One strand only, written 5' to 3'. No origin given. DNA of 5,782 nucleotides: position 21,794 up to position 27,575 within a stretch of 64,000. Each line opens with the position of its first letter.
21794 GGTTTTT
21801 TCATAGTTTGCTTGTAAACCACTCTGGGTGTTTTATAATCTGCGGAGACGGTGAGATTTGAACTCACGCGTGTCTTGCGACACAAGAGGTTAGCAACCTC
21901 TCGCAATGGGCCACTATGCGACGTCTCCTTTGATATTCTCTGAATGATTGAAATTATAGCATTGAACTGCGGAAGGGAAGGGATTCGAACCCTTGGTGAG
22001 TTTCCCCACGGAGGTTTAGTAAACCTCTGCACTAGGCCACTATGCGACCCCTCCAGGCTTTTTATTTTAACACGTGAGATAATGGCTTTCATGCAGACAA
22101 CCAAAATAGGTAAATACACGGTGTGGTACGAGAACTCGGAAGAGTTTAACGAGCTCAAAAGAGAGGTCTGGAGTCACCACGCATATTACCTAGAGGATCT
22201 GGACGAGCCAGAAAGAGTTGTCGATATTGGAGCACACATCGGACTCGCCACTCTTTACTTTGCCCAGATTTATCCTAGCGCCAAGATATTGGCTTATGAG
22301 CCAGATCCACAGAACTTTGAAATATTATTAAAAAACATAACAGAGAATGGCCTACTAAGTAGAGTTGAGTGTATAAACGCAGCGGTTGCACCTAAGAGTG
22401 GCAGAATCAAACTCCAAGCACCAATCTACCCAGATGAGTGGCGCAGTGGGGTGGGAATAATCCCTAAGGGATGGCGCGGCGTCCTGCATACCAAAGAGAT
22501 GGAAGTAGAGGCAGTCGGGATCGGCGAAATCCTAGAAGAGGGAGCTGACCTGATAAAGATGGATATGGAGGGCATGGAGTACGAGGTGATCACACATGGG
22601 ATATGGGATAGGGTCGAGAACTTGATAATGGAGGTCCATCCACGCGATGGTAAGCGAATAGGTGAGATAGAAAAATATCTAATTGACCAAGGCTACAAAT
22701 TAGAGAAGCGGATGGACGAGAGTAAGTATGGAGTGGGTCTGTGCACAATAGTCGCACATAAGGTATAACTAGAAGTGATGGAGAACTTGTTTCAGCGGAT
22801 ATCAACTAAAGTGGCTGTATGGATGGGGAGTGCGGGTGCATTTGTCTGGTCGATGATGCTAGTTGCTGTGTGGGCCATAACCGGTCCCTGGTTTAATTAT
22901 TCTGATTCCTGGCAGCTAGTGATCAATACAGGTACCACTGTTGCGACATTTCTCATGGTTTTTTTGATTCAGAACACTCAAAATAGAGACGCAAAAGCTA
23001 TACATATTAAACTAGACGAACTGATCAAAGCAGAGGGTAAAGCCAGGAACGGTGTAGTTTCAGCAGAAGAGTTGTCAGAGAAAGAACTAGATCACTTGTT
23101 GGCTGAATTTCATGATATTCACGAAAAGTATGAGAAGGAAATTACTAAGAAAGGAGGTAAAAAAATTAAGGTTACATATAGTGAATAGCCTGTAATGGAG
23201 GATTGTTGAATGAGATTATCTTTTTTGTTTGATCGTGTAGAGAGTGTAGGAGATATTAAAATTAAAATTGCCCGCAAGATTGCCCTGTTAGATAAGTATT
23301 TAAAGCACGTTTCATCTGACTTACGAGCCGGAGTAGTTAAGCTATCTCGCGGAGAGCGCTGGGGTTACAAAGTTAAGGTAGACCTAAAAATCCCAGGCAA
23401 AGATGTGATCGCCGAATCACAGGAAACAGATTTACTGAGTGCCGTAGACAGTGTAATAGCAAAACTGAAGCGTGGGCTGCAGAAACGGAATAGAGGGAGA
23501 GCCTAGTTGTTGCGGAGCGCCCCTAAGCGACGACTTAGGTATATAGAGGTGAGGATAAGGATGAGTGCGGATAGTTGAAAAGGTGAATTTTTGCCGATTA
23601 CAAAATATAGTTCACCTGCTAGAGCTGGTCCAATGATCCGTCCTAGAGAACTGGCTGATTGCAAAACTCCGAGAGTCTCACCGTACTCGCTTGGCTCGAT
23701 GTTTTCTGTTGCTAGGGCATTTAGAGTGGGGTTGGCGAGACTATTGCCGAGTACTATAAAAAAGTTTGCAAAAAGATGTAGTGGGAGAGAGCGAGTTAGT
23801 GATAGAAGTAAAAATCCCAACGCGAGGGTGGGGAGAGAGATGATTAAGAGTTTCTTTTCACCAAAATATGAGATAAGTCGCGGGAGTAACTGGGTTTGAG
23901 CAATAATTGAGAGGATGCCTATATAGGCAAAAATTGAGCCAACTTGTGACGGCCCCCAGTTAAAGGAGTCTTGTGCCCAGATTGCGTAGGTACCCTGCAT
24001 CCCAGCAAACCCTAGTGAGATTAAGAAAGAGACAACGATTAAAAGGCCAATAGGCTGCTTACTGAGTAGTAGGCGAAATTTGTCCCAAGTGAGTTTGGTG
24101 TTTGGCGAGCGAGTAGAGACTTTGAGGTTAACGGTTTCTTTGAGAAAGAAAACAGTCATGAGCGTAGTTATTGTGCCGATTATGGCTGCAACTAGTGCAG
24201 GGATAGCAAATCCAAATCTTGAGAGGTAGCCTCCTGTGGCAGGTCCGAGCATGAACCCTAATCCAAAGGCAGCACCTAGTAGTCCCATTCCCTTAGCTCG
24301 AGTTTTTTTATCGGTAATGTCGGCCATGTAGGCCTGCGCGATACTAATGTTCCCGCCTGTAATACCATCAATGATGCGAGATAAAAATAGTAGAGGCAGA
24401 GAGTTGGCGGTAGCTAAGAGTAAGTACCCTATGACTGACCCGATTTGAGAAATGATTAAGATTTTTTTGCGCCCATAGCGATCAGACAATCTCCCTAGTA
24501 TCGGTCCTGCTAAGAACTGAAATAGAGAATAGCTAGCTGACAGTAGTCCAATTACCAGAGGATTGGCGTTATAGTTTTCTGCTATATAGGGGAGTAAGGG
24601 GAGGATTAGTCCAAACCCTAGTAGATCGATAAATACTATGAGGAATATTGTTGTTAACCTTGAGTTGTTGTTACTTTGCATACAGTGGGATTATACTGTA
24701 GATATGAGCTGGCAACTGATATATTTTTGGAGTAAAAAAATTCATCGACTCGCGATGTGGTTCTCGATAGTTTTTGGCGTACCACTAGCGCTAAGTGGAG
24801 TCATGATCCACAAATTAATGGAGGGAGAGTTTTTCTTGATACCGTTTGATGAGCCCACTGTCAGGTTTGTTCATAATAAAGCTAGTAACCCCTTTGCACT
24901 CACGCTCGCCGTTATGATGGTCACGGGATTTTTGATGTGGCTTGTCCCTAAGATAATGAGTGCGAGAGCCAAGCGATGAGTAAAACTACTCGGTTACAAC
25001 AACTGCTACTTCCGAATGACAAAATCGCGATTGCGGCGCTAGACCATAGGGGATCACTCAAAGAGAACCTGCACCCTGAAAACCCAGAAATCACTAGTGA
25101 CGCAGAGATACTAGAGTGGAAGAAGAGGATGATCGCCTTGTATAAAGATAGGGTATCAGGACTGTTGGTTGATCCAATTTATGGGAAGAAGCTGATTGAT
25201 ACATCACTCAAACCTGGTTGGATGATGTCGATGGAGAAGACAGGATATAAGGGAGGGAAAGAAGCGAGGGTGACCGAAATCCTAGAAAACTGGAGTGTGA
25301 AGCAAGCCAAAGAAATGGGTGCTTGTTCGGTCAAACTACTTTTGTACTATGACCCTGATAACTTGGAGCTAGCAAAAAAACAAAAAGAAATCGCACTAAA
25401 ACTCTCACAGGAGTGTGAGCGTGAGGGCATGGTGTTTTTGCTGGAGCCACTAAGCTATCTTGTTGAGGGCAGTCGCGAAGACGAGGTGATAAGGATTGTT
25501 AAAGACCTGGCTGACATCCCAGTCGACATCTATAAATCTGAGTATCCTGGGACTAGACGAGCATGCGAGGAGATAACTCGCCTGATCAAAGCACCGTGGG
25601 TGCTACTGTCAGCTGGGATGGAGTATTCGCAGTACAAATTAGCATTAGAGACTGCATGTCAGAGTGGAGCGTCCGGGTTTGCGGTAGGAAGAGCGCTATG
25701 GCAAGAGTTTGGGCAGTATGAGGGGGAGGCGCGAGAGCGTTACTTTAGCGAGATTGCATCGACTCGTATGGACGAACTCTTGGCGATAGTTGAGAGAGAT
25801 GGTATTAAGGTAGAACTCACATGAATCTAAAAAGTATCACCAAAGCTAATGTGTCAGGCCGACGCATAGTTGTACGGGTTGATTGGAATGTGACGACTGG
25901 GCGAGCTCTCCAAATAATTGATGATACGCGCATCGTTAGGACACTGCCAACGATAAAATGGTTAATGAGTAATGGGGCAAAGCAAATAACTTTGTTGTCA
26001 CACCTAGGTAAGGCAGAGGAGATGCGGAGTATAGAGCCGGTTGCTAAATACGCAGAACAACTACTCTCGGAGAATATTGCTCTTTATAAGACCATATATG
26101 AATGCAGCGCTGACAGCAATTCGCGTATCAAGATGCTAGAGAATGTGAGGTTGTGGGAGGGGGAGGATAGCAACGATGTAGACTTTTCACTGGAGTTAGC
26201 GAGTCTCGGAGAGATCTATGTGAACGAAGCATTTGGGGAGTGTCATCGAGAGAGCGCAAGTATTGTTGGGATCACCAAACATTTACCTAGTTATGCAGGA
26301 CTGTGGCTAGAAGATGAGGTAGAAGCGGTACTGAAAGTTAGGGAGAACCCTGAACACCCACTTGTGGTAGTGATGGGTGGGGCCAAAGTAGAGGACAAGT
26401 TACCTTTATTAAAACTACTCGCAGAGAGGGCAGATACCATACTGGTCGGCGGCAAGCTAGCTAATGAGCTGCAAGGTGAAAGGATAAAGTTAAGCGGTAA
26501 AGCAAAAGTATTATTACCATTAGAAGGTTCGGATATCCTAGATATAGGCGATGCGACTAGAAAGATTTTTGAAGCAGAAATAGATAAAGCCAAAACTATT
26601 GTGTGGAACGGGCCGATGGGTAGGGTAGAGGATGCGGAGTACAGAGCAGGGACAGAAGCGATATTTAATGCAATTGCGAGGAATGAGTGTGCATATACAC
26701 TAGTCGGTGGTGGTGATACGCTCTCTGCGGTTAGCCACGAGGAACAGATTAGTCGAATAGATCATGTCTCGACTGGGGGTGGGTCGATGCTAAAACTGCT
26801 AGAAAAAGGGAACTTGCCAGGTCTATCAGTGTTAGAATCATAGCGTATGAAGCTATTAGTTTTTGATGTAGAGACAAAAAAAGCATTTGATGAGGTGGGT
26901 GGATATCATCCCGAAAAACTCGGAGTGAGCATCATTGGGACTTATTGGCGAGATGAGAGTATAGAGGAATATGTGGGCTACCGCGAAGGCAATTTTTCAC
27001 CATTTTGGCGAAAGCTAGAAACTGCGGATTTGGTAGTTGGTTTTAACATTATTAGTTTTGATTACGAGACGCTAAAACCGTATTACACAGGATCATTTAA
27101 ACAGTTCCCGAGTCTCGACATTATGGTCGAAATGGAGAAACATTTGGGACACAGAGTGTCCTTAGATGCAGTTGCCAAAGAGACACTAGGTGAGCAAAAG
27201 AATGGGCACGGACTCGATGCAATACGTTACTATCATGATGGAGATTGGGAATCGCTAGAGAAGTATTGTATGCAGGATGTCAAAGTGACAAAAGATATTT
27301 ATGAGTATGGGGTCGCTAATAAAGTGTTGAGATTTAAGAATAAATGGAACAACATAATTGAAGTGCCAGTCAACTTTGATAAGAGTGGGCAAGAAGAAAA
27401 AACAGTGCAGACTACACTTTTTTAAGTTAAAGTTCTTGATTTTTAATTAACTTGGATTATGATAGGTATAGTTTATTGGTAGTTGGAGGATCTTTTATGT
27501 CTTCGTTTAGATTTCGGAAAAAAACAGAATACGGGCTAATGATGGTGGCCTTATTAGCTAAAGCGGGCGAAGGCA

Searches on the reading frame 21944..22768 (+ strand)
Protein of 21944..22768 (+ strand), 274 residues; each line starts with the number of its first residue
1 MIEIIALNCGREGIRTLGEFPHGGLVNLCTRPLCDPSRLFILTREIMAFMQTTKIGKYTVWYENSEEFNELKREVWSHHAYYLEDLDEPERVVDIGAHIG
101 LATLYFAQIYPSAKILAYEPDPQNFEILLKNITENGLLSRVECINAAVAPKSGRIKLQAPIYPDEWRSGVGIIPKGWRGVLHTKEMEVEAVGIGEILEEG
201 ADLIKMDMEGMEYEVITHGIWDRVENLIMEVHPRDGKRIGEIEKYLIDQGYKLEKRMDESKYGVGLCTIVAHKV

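Call 33: search_protein_families(library=pfam, proteins=[window:21944-22768:+], max_evalue=0.01)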
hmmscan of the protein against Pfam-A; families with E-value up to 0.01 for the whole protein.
window:21944-22768:+ (274 aa): 2 families
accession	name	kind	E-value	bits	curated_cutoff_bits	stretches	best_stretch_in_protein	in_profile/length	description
PF05050.19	Methyltransf_21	-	3.4e-16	60.3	22.7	1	94-253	1-173/173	Methyltransferase FkbM domain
PF02475.24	TRM5-TYW2_MTfase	-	0.00012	22.5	28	1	87-147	35-95/164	TRM5/TYW2 methyltransferase domain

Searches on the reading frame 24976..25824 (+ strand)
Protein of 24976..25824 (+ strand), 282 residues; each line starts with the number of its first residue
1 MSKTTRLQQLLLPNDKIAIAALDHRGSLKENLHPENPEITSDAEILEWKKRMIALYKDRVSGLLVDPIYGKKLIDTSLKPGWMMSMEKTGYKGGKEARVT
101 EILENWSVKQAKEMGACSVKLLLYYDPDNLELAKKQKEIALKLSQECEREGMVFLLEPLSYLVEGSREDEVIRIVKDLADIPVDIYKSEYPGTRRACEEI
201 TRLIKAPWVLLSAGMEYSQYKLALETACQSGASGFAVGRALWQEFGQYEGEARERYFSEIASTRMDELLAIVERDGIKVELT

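Call 33: search_protein_families(library=pfam, proteins=[window:24976-25824:+], max_evalue=0.01)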
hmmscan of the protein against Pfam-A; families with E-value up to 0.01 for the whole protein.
window:24976-25824:+ (282 aa): 2 families
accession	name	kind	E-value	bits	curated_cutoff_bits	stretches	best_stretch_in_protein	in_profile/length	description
PF01791.15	DeoC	-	1.2e-23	84.4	23.8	1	18-243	2-228/229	DeoC/LacD family aldolase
PF09863.15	DUF2090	-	1.1e-07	31.8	27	1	14-245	34-277/310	Uncharacterized protein conserved in bacteria (DUF2090)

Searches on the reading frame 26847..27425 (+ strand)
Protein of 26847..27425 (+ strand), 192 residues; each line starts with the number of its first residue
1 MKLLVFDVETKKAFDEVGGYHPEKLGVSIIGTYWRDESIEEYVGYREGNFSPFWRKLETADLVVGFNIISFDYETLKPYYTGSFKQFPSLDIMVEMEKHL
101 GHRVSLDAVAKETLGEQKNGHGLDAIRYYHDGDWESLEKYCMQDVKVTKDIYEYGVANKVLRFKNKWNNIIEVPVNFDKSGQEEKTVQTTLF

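Call 34: search_protein_families(library=pfam, proteins=[window:26847-27425:+], max_evalue=0.01)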
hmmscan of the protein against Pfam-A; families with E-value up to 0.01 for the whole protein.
window:26847-27425:+ (192 aa): 1 family
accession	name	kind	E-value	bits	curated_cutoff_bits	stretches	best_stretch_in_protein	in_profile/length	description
PF13482.12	RNase_H_2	-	1e-08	35.8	22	1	19-154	9-163/165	RNase_H superfamily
